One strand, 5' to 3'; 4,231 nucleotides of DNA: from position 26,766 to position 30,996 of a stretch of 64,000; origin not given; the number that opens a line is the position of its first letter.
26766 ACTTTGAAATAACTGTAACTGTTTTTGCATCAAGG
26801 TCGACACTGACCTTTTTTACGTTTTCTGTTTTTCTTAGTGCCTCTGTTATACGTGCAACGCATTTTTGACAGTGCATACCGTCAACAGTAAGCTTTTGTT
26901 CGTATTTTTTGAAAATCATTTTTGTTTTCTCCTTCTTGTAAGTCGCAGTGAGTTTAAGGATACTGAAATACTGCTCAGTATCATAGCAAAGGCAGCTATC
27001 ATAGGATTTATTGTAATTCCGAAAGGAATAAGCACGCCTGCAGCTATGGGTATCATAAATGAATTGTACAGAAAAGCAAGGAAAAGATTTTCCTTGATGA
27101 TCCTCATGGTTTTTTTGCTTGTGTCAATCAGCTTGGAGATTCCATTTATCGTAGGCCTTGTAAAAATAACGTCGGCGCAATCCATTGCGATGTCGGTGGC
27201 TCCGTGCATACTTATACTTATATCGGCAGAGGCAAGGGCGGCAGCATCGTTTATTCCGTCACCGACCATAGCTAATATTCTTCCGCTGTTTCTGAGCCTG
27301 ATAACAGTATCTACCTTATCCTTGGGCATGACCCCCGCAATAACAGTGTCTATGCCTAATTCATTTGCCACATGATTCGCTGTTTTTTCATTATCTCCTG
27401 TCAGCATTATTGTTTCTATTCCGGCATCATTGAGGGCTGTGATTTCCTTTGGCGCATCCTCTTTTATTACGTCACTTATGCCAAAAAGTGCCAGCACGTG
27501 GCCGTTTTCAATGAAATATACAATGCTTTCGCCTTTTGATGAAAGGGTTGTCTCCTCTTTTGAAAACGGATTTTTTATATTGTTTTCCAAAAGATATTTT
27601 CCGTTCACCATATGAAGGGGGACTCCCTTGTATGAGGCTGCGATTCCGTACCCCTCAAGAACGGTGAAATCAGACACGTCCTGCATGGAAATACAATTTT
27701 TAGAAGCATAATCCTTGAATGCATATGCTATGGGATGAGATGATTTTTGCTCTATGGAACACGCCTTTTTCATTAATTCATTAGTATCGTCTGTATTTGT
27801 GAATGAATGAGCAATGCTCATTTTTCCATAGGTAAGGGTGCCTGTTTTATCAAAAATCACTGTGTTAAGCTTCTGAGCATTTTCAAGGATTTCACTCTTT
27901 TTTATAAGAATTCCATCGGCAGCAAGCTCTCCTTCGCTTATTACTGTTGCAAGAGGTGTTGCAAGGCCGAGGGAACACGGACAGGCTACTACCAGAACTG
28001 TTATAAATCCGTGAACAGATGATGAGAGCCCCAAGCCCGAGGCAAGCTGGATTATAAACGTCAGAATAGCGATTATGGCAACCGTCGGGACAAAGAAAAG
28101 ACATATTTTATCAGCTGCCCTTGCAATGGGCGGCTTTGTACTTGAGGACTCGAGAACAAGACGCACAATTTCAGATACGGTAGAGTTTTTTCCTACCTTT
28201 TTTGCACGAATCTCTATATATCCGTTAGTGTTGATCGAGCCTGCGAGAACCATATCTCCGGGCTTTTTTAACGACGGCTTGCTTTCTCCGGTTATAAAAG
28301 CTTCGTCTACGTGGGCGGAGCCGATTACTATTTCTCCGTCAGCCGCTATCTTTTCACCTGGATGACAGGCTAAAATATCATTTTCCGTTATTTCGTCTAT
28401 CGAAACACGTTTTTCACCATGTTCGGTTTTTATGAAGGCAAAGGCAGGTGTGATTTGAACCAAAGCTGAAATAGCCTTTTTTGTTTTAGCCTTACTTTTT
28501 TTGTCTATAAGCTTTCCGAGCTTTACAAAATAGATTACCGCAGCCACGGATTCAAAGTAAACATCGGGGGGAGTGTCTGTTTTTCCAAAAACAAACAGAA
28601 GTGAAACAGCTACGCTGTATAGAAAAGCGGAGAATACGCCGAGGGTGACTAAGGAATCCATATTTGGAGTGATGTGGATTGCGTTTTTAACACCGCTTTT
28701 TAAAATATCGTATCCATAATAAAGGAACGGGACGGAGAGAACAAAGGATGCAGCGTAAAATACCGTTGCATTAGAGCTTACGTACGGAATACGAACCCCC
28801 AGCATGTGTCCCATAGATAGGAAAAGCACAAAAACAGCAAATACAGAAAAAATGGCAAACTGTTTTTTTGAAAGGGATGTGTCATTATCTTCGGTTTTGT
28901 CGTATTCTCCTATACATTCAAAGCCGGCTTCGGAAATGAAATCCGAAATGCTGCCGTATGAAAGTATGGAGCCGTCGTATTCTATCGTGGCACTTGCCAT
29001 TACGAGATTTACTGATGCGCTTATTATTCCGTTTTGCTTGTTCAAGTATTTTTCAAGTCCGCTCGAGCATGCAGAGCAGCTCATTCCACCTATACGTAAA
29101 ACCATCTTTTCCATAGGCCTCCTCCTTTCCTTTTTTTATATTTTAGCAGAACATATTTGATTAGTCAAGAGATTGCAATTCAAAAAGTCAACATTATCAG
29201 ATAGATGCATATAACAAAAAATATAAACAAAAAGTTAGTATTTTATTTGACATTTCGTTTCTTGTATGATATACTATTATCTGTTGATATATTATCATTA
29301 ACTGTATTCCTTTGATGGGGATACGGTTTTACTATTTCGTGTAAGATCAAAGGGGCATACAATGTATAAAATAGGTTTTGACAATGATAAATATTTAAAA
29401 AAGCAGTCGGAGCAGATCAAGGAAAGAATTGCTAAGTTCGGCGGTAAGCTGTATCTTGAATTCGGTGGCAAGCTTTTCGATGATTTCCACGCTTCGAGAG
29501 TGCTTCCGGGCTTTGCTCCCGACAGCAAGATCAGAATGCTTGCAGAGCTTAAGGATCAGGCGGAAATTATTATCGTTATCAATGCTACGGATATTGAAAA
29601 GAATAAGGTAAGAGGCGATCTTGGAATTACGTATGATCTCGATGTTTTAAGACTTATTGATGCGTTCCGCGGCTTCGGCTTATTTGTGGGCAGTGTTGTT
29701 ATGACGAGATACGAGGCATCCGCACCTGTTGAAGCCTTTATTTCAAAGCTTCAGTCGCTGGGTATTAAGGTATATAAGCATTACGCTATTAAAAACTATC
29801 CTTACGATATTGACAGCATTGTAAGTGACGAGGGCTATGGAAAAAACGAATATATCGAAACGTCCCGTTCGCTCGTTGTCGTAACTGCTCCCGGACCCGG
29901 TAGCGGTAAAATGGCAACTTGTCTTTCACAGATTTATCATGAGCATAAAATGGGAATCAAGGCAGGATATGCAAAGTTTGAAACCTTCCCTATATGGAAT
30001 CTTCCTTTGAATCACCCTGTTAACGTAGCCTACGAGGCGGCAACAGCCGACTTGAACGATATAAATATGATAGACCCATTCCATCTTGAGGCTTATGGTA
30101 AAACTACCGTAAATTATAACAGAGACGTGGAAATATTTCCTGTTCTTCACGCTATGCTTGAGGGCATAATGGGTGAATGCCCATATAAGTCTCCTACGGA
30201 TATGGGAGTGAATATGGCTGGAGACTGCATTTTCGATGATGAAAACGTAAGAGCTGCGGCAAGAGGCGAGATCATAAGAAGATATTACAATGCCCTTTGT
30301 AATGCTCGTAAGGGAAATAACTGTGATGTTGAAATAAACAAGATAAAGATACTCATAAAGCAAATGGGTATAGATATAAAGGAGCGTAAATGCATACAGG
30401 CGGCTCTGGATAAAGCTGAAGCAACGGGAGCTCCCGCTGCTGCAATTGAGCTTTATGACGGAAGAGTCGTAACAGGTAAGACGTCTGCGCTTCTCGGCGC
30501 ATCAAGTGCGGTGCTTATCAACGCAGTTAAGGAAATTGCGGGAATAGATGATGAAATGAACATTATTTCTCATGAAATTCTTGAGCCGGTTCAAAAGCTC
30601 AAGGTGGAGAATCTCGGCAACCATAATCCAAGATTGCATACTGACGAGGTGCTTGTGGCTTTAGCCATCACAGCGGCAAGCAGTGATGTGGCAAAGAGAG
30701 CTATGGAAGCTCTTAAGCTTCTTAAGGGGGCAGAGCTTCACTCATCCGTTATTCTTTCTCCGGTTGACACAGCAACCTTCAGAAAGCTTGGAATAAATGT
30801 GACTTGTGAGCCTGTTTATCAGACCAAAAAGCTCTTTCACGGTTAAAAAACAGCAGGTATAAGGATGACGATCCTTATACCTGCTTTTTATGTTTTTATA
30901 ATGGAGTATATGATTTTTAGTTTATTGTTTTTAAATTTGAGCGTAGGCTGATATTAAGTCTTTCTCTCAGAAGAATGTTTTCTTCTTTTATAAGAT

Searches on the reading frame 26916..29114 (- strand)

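Call 8: search_protein_families(library=pfam, proteins=[window:26916-29114:-], max_evalue=0.001)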
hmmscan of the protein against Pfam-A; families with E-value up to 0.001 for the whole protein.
window:26916-29114:- (732 aa): 4 families
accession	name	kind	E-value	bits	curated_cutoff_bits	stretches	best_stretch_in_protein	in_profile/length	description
PF00122.25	E1-E2_ATPase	-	6.4e-48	163.1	28.1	1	229-398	10-179/181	E1-E2 ATPase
PF00702.32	Hydrolase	-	1.6e-29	104.1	26.4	1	417-631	2-191/191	haloacid dehalogenase-like hydrolase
PF00403.32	HMA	-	5.2e-09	36.8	24.8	1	5-66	1-62/62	Heavy-metal-associated domain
PF08282.18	Hydrolase_3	-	8.3e-05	22.9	20.9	0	615-663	207-255/255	haloacid dehalogenase-like hydrolase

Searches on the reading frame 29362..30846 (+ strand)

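Call 8: search_protein_families(library=pfam, proteins=[window:29362-30846:+], max_evalue=0.001)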
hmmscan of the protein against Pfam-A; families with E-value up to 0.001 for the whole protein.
window:29362-30846:+ (494 aa): 2 families
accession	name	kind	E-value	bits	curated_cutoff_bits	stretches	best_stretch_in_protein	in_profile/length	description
PF08903.17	DUF1846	-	5.8e-182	604.3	27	1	4-335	1-332/333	Domain of unknown function DUF1846, N-terminal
PF20921.3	DUF1846_C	-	1.9e-66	222.9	27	1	341-492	2-153/153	Domain of unknown function DUF1846, C-terminal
